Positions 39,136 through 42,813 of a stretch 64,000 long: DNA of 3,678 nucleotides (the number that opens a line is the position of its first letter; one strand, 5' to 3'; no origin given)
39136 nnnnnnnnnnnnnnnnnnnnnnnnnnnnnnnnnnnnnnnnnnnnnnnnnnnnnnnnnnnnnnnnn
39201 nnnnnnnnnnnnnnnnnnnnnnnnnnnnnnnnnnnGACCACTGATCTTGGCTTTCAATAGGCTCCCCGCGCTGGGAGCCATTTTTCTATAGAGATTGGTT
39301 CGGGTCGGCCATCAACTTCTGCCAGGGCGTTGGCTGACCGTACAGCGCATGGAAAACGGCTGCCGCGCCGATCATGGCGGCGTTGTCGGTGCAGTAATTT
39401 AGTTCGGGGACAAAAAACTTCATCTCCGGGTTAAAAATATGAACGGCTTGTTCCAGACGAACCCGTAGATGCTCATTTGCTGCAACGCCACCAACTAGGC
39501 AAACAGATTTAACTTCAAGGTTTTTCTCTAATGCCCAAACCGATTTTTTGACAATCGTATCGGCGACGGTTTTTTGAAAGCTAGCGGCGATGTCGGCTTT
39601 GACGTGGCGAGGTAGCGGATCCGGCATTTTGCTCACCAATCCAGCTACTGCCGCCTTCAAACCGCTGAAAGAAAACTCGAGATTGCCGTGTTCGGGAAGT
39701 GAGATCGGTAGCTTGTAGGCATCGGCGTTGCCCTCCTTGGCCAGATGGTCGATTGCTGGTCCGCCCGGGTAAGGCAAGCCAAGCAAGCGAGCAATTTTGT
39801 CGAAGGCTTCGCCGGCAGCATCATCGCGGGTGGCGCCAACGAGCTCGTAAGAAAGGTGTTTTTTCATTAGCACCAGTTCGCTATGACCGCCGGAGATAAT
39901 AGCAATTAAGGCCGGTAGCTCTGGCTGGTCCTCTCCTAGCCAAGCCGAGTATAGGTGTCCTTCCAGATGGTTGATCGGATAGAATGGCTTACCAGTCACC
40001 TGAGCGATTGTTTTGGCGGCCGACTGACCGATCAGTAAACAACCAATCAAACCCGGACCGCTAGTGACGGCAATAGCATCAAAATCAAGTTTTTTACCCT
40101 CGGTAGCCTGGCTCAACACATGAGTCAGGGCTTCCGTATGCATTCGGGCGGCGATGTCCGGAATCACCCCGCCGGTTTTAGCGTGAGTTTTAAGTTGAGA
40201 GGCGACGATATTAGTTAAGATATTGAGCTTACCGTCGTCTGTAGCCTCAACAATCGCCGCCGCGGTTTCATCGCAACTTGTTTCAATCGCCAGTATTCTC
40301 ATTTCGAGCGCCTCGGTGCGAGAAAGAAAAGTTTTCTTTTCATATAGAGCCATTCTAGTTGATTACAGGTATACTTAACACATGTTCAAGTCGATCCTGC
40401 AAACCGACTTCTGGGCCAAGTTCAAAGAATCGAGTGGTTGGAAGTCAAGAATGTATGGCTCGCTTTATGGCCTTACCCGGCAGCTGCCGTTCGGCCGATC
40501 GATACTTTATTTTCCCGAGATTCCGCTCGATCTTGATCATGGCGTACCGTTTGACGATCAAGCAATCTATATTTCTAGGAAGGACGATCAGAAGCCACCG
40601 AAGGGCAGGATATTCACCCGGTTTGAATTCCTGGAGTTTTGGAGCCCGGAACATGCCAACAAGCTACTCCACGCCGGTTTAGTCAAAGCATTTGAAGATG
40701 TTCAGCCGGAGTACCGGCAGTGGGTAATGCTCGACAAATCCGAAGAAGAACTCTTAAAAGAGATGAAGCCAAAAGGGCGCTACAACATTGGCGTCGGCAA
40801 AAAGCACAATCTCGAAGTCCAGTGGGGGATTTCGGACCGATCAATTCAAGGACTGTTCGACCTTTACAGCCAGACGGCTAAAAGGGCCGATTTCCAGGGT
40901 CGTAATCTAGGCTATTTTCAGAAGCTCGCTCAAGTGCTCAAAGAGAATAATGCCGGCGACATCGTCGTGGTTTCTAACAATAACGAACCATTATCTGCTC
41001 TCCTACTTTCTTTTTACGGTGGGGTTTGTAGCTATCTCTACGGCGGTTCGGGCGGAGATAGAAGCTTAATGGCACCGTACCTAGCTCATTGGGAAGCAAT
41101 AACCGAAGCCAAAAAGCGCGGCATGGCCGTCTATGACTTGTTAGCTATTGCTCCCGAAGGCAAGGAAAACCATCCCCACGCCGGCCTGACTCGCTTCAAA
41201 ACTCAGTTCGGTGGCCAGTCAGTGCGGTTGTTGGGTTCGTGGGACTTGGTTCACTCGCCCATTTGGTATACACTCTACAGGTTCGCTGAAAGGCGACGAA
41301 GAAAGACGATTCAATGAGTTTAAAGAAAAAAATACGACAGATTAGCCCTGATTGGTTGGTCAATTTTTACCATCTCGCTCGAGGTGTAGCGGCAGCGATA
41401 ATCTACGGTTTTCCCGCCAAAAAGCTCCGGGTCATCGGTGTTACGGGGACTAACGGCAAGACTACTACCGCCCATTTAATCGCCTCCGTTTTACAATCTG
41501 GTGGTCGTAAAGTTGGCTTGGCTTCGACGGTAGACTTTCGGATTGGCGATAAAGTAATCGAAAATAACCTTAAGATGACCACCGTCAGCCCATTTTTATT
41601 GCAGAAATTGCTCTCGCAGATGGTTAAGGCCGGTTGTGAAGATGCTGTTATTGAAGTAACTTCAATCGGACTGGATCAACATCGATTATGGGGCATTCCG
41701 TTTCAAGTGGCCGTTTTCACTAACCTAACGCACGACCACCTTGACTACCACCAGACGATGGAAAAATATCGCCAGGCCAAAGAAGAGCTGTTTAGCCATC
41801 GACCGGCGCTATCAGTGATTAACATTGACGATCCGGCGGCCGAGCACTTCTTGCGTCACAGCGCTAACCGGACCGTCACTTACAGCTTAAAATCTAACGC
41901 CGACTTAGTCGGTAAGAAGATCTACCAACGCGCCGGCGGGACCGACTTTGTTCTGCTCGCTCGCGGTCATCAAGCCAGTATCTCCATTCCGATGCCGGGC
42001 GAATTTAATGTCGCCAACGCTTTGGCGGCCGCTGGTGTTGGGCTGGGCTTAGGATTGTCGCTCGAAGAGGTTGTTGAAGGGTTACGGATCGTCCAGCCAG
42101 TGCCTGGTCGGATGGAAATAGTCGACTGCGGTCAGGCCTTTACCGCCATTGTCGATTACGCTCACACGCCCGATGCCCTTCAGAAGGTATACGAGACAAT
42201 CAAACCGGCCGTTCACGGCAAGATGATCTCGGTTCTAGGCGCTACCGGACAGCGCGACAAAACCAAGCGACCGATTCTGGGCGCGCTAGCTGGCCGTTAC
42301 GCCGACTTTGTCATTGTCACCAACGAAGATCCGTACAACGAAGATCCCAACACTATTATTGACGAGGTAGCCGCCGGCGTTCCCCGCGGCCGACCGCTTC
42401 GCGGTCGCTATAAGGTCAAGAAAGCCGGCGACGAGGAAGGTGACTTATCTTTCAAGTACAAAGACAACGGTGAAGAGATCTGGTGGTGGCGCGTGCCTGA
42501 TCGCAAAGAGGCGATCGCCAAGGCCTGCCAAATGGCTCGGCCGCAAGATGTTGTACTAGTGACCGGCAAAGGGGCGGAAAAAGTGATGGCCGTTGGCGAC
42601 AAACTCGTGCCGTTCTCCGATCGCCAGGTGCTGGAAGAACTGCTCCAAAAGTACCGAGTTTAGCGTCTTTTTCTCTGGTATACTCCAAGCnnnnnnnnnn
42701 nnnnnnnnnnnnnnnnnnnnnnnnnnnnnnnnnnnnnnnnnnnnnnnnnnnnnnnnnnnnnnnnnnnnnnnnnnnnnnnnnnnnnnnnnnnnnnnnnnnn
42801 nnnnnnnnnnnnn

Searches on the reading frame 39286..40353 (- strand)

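Call 75: search_protein_families(library=pfam, max_evalue=0.001, proteins=[window:39286-40353:-])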
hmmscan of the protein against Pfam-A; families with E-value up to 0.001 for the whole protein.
window:39286-40353:- (355 aa): 3 families
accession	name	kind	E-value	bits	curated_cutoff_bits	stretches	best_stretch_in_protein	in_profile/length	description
PF00814.31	TsaD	-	1.9e-83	280.7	24.8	1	44-329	1-263/264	tRNA N6-adenosine threonylcarbamoyltransferase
PF22521.2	HypF_C_2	-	6.3e-07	29.9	27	1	180-305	96-218/241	Carbamoyltransferase, Kae1-like Domain, second subdomain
PF02543.21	Carbam_trans_N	-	0.00026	21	24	1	252-302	273-322/346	Carbamoyltransferase N-terminus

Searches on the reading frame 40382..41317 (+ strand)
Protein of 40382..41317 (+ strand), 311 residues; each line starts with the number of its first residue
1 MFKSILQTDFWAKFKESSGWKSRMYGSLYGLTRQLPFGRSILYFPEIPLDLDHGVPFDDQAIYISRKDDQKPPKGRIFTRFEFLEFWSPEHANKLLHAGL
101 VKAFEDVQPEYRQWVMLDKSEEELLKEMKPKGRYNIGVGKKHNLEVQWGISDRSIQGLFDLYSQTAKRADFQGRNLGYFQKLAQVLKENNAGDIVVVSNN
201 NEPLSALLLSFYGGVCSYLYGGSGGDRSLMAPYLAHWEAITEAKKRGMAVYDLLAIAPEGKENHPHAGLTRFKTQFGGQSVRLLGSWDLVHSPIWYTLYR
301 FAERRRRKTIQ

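Call 75: search_protein_families(library=pfam, max_evalue=0.001, proteins=[window:40382-41317:+])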
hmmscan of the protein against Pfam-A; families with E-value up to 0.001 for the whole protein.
window:40382-41317:+ (311 aa): 2 families
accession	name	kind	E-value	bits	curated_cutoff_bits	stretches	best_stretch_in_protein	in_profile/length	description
PF02388.22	FemAB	-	3.3e-31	109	24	2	199-303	303-405/406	FemAB family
PF13480.13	Acetyltransf_6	-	1e-09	39.1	22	1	146-256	22-137/143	Acetyltransferase (GNAT) domain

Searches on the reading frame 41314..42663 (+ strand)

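Call 75: search_protein_families(library=pfam, max_evalue=0.001, proteins=[window:41314-42663:+])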
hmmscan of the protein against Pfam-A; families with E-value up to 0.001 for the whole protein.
window:41314-42663:+ (449 aa): 2 families
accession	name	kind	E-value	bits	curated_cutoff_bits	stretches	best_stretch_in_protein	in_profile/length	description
PF08245.18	Mur_ligase_M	-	3.9e-55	187.4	24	1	43-242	1-199/200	Mur ligase middle domain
PF02875.26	Mur_ligase_C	-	1.1e-27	97.8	28.4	1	265-420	1-127/127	Mur ligase, glutamate ligase domain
